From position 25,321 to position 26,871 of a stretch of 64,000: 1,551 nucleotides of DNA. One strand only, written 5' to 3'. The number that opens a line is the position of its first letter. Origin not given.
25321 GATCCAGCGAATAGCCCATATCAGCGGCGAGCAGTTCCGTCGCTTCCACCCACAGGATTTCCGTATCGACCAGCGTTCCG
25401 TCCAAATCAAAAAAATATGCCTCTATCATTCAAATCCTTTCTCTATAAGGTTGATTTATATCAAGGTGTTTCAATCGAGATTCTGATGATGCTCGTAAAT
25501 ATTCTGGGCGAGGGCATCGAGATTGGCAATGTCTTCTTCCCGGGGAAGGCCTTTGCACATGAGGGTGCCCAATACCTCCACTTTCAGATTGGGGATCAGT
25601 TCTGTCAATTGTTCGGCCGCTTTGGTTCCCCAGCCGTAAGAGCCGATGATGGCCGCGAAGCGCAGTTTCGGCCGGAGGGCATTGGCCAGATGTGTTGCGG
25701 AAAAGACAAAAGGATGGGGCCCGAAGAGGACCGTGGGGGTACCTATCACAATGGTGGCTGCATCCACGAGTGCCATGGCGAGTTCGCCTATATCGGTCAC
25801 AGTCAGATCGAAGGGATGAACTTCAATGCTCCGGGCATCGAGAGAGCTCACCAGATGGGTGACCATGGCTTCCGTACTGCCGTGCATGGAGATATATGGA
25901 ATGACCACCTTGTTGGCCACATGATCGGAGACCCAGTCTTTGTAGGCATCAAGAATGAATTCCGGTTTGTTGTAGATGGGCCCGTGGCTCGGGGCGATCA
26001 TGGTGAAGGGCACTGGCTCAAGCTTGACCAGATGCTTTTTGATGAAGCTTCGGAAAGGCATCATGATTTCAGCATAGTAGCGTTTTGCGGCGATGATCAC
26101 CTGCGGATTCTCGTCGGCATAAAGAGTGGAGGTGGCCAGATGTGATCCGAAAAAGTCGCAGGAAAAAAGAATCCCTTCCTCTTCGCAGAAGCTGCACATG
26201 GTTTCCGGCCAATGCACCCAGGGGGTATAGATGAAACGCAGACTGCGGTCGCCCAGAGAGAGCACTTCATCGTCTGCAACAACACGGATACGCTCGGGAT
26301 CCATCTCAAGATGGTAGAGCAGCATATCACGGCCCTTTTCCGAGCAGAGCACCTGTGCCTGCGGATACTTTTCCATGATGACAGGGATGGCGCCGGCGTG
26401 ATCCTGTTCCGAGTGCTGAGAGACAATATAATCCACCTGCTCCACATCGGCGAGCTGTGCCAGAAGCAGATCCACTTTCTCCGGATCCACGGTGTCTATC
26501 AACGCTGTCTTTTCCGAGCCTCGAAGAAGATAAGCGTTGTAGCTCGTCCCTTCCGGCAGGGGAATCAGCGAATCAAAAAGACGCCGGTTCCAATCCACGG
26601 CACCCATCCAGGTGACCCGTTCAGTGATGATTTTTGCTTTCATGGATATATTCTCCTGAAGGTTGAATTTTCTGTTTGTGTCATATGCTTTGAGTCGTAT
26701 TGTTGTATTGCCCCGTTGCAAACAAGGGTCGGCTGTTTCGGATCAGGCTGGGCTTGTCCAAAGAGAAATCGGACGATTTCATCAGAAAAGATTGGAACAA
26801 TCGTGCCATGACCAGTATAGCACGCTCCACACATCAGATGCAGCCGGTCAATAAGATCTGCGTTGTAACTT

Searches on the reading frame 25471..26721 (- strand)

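Call 32: search_protein_families(library=pfam, proteins=[window:25471-26721:-], max_evalue=0.01)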
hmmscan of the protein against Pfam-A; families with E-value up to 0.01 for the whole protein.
window:25471-26721:- (416 aa): 5 families
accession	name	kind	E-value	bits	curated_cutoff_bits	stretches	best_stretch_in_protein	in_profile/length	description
PF19583.5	ODP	-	4.2e-22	79.4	27.2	1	61-247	3-194/194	ODP family beta lactamase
PF00753.33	Lactamase_B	-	2.1e-12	47.8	22.7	1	60-194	5-154/196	Metallo-beta-lactamase superfamily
PF00258.30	Flavodoxin_1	-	0.00046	20.8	25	1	276-397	3-135/143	Flavodoxin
PF12706.13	Lactamase_B_2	-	0.00082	19.5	27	1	89-173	24-115/200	Beta-lactamase superfamily domain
PF12724.12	Flavodoxin_5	-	0.0013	19.4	27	0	274-331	2-54/145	Flavodoxin domain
